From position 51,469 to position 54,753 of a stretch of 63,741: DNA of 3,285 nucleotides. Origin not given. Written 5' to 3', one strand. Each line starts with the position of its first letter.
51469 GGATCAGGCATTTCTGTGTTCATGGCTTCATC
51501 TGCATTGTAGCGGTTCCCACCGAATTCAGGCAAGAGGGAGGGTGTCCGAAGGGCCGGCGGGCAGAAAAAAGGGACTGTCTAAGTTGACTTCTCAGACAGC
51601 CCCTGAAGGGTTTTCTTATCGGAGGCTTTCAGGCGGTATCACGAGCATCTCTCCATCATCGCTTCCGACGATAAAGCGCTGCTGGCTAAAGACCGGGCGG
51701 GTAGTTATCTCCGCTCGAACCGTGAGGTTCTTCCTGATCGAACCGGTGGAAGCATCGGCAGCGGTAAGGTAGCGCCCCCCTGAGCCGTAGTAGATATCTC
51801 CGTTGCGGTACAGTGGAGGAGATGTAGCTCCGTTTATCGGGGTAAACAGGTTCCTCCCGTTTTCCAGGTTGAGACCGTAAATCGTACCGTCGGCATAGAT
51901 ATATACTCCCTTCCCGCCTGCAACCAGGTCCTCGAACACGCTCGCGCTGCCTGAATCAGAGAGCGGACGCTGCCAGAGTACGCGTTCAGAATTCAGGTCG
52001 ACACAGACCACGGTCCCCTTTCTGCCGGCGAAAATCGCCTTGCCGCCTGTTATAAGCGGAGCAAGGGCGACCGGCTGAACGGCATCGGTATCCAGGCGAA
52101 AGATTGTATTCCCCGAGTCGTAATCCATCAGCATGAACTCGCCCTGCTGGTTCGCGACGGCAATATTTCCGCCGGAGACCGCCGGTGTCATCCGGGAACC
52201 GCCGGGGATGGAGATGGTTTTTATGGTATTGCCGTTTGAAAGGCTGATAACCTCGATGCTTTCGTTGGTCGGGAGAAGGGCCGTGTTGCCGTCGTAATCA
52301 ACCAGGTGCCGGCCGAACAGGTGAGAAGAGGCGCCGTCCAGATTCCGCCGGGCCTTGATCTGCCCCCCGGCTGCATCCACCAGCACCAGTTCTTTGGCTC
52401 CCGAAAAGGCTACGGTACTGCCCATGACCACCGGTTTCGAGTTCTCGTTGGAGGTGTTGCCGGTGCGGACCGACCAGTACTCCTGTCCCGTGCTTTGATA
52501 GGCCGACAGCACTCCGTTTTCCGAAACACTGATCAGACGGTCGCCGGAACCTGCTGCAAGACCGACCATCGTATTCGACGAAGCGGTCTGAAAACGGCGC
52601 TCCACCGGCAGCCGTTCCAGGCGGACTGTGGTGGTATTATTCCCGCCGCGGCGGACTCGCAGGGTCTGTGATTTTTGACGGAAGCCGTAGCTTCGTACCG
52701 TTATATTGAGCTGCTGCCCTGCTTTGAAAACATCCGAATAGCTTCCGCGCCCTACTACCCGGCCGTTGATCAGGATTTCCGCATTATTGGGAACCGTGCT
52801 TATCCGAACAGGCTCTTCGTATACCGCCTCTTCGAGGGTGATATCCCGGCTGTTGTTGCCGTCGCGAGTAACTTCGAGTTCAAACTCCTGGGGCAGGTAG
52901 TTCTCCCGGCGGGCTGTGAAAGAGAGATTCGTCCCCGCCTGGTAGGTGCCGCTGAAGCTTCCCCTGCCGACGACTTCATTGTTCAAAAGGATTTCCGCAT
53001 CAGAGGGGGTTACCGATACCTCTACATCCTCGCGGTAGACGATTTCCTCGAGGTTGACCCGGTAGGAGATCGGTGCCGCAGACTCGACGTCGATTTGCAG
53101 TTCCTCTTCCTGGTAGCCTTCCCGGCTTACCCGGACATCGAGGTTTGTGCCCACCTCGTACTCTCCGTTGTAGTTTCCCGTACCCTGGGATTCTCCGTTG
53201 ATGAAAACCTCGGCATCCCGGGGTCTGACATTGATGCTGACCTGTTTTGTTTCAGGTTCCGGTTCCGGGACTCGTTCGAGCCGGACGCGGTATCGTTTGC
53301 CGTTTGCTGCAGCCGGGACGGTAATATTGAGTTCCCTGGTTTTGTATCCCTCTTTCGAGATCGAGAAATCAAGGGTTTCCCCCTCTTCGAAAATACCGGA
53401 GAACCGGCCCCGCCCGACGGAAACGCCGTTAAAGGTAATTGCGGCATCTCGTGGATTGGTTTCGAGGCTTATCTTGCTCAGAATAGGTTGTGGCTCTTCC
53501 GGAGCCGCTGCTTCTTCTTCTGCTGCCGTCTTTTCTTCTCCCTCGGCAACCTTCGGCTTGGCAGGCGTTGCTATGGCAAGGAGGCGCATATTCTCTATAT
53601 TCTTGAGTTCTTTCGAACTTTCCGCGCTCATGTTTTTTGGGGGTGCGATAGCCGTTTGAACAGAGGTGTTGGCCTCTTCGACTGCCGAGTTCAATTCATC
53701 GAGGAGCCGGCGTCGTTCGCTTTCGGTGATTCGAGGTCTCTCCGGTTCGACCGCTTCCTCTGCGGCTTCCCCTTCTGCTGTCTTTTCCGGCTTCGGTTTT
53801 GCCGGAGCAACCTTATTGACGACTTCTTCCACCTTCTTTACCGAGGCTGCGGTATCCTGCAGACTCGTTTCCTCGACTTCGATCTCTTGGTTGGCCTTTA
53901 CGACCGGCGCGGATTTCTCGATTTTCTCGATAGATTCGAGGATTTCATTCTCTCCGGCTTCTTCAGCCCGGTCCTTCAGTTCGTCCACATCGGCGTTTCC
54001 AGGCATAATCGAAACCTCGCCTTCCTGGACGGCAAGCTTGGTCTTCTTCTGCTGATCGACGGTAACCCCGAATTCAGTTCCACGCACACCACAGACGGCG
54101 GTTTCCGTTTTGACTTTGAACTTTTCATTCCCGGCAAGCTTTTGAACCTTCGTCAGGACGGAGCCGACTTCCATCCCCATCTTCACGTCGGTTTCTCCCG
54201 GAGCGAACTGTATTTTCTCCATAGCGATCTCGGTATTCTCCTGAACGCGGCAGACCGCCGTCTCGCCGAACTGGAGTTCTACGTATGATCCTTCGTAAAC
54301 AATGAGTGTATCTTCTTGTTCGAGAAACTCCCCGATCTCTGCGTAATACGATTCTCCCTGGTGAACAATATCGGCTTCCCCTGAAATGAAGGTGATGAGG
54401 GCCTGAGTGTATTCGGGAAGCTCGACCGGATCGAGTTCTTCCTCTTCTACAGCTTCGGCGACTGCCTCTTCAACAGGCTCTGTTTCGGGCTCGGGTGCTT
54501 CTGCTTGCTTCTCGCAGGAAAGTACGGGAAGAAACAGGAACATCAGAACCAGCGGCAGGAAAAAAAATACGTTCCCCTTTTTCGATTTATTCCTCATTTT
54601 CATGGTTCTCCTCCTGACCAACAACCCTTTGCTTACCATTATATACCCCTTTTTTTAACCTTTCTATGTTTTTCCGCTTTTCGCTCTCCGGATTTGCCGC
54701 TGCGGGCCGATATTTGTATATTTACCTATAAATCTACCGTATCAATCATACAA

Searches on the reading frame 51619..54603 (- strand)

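Call 74: search_protein_families(library=pfam, proteins=[window:51619-54603:-], max_evalue=0.01)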
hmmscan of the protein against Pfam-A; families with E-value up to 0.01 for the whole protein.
window:51619-54603:- (995 aa): 10 families
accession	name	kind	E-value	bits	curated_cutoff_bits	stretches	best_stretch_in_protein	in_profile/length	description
PF13360.13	PQQ_2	-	4.3e-21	76.1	27.6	3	671-834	57-230/233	Outer membrane protein assembly factor BamB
PF08308.17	PEGA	-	6.2e-16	58.5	20.8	2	454-519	3-68/71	PEGA domain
PF04773.18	FecR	-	1.2e-12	48.6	24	1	102-197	5-96/97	FecR protein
PF13570.13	Beta-prop_ACSF4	-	2.3e-11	44.1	133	1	704-916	79-292/329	Beta-alanine-activating enzyme, beta-propeller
PF13620.12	CarboxypepD_reg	-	7.7e-06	26.6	32.3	0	470-518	32-81/82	Carboxypeptidase regulatory-like domain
PF13715.12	CarbopepD_reg_2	-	0.00056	20.3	32.2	0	464-520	17-78/88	CarboxypepD_reg-like domain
PF25641.1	Head_fiber_dimeric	-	0.0016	18.6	30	0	457-501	6-46/61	Head fiber dimeric protein-like domain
PF20009.4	GEVED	-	0.0026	19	24.4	0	403-450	12-52/78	GEVED domain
PF22820.2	TcaA_3rd_4th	-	0.0032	17.8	27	0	454-481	4-31/73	TcaA protein 3rd/4th domain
PF12863.12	DUF3821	-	0.0089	16.4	23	0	526-585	83-144/204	Domain of unknown function (DUF3821)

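Call 75: search_protein_families(library=ncbifam, proteins=[window:51619-54603:-], max_evalue=0.01)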
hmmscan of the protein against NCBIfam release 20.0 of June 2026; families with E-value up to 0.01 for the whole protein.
window:51619-54603:- (995 aa): 6 families
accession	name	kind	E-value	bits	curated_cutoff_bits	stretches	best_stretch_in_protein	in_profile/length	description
NF033165.1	lipo_LipL45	exception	2.6e-19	69.5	350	1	66-269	38-249/391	lipoprotein LipL45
NF047849.1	Lsa33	exception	1.1e-18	67.5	420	1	68-339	30-299/310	surface adhesin Lsa33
TIGR03300.1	assembly_YfgL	equivalog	3.5e-16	58.9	285.2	2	803-919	57-168/377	outer membrane protein assembly factor BamB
NF008351.0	PRK11138.1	equivalog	4.4e-13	48.5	423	1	841-988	244-390/394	outer membrane protein assembly factor BamB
NF047876.1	Lsa19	exception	6.8e-12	45.5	250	1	64-206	7-143/182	adhesin Lsa19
NF053615.1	SerThrKinAfsKStmc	equivalog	2.9e-06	26.2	1300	2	891-984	658-754/809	protein serine/threonine kinase AfsK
